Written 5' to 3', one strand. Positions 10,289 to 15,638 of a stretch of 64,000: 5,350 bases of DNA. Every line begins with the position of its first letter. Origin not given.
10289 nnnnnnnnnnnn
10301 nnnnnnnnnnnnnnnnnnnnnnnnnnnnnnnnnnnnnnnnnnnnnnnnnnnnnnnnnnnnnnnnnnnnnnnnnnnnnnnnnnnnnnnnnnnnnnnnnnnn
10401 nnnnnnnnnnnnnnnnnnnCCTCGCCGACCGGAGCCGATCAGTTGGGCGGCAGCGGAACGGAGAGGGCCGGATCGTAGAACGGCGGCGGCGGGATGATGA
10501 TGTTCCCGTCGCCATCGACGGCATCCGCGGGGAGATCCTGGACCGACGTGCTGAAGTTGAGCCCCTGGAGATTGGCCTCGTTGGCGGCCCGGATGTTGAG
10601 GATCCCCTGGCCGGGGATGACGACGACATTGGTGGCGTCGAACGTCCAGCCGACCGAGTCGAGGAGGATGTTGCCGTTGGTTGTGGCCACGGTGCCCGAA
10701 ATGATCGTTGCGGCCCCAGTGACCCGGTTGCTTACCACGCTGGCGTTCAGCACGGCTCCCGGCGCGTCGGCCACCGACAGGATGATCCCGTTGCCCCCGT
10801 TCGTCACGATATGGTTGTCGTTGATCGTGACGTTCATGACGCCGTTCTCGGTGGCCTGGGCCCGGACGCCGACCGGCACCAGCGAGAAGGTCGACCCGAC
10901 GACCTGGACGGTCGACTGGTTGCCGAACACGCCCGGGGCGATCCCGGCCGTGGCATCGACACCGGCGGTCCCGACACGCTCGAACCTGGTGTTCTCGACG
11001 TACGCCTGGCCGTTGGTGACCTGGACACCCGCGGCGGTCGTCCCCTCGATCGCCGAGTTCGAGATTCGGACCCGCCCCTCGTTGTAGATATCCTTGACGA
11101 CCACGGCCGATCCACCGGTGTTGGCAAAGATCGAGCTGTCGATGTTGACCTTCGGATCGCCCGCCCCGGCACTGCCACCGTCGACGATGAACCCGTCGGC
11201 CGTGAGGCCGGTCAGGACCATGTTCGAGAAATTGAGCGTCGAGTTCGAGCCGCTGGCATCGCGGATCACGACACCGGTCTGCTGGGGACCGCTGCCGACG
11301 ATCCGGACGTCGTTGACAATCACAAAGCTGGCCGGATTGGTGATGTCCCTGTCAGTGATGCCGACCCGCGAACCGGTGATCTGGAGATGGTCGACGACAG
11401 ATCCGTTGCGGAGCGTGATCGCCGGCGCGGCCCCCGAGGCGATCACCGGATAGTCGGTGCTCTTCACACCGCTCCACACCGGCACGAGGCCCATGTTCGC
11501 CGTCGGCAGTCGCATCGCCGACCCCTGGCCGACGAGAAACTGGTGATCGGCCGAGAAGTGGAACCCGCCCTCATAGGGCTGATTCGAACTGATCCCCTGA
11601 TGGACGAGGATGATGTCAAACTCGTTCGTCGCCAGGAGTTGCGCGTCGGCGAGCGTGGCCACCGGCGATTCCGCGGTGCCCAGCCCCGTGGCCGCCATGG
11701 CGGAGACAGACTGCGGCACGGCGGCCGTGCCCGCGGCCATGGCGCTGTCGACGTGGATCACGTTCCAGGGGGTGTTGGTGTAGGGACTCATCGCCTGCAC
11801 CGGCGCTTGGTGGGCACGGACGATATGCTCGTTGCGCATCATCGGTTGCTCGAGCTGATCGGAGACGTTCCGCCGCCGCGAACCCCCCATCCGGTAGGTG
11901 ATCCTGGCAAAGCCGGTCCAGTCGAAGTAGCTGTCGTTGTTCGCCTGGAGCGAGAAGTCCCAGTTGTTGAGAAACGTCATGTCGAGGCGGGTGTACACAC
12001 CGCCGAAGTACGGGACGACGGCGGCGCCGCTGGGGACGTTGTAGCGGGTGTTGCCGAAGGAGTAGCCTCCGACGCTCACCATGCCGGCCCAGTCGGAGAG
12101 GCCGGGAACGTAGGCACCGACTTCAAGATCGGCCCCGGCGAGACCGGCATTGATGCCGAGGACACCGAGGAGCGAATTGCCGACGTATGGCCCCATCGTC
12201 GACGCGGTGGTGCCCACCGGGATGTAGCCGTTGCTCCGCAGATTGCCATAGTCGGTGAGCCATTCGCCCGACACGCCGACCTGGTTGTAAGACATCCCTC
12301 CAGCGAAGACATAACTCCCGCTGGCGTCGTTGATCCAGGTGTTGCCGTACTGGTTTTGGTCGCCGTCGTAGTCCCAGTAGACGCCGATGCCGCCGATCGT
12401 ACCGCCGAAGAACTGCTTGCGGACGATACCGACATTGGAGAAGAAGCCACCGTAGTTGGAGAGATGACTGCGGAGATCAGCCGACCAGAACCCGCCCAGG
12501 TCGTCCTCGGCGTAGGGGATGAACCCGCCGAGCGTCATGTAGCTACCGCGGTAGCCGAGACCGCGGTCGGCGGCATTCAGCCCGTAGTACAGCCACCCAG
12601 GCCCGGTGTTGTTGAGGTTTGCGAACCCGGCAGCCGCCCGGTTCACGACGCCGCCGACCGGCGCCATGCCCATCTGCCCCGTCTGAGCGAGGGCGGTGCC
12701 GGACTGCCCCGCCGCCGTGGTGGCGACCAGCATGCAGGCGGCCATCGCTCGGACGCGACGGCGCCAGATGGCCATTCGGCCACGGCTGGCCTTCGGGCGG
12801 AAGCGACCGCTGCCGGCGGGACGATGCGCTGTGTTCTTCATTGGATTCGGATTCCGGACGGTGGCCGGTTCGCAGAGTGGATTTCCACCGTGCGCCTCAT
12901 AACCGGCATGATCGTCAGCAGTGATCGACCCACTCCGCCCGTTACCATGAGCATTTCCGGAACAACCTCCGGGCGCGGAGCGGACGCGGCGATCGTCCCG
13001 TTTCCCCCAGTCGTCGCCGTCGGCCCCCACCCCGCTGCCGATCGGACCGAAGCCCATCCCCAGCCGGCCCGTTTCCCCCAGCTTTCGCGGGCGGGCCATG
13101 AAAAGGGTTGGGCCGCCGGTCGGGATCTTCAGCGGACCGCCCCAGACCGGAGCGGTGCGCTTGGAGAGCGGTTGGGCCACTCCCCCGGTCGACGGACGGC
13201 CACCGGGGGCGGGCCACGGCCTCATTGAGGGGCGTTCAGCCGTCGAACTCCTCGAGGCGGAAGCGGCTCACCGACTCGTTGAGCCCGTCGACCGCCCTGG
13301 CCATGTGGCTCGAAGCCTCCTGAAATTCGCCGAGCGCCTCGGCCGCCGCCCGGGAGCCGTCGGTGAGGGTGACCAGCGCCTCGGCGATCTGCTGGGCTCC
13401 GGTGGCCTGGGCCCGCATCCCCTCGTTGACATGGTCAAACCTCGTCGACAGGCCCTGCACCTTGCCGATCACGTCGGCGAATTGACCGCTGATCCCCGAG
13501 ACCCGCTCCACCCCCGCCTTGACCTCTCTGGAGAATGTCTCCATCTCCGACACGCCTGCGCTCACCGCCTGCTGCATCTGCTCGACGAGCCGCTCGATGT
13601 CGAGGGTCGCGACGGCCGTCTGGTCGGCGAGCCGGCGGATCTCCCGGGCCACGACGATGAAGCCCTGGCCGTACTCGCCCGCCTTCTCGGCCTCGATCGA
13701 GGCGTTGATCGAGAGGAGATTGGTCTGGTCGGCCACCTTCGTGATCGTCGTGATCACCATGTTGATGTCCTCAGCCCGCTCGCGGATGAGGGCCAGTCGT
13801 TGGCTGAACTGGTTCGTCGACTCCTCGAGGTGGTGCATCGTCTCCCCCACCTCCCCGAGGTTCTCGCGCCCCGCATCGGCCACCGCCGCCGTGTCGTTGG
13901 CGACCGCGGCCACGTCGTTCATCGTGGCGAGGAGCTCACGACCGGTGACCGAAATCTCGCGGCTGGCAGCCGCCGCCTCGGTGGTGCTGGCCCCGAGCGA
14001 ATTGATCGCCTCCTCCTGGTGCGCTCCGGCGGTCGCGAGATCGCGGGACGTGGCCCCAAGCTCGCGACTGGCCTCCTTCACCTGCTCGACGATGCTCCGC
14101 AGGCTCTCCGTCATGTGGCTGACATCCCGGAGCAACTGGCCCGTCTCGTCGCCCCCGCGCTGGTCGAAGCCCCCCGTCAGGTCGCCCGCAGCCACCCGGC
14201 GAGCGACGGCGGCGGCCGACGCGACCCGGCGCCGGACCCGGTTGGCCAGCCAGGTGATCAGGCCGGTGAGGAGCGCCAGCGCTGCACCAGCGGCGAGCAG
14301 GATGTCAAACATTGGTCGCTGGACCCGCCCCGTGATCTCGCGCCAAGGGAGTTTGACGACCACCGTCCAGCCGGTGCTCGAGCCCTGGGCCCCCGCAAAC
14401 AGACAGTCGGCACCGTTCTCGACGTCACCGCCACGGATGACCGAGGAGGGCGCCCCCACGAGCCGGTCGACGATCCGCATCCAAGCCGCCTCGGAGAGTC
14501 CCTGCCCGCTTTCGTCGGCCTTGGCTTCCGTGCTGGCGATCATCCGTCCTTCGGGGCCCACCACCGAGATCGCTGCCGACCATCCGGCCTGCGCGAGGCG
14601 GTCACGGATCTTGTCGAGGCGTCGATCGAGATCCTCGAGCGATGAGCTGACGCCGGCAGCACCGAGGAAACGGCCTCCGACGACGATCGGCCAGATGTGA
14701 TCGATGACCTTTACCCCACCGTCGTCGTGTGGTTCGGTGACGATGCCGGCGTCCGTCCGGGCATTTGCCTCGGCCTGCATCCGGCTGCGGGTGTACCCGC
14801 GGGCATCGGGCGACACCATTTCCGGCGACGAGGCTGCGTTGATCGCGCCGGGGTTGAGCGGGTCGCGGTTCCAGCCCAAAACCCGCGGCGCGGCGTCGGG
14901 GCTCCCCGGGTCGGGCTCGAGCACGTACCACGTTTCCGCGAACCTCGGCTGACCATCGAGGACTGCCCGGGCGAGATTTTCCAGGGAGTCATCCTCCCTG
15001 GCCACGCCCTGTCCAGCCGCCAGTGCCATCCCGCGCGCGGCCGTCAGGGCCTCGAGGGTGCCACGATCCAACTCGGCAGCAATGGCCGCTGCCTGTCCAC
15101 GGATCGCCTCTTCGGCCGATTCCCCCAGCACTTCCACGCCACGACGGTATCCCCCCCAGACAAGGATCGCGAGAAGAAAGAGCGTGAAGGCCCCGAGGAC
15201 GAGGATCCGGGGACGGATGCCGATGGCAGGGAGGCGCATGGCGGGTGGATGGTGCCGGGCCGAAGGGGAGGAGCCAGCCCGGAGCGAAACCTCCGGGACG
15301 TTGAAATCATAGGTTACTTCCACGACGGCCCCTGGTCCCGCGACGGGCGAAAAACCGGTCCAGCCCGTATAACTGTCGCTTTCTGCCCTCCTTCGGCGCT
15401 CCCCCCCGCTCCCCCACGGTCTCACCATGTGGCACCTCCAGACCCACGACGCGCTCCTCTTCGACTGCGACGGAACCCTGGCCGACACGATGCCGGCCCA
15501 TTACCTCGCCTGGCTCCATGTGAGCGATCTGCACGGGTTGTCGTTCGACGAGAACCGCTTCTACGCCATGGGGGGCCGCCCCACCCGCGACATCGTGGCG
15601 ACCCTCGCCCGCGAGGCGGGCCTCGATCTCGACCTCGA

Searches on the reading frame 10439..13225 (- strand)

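Call 51: search_protein_families(library=pfam, proteins=[window:10439-13225:-], max_evalue=0.000001)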
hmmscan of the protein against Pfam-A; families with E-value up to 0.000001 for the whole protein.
window:10439-13225:- (928 aa): 1 family
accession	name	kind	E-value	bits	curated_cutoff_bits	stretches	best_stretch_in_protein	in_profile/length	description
PF13229.12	Beta_helix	-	6.4e-07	29.6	25.9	1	654-821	5-149/158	Right handed beta helix region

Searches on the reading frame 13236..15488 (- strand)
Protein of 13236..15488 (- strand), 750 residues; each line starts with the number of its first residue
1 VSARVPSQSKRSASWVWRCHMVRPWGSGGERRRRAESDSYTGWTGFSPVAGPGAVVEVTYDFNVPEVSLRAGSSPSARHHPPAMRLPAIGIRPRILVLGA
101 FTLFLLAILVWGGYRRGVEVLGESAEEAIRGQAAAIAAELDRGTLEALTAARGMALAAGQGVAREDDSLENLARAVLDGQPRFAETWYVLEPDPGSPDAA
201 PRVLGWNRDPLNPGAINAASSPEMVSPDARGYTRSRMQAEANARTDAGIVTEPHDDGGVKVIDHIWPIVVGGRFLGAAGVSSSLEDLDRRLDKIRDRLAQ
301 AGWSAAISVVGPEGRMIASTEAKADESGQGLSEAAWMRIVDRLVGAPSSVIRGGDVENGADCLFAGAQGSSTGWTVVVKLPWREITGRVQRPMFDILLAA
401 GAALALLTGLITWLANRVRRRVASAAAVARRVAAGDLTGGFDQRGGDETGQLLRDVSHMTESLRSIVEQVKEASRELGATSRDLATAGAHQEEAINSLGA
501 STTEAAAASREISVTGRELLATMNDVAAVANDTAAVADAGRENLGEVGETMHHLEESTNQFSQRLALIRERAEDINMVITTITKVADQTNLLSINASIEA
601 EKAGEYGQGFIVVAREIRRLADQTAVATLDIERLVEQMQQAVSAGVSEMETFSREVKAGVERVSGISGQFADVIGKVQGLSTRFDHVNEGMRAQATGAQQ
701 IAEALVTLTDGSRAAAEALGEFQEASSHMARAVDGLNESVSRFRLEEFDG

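Call 51: search_protein_families(library=pfam, proteins=[window:13236-15488:-], max_evalue=0.000001)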
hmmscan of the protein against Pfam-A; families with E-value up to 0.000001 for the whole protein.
window:13236-15488:- (750 aa): 1 family
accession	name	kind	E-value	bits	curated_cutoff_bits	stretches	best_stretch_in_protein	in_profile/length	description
PF00015.26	MCPsignal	-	3.8e-32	111.9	34.6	1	535-707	9-167/172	Methyl-accepting chemotaxis protein (MCP) signalling domain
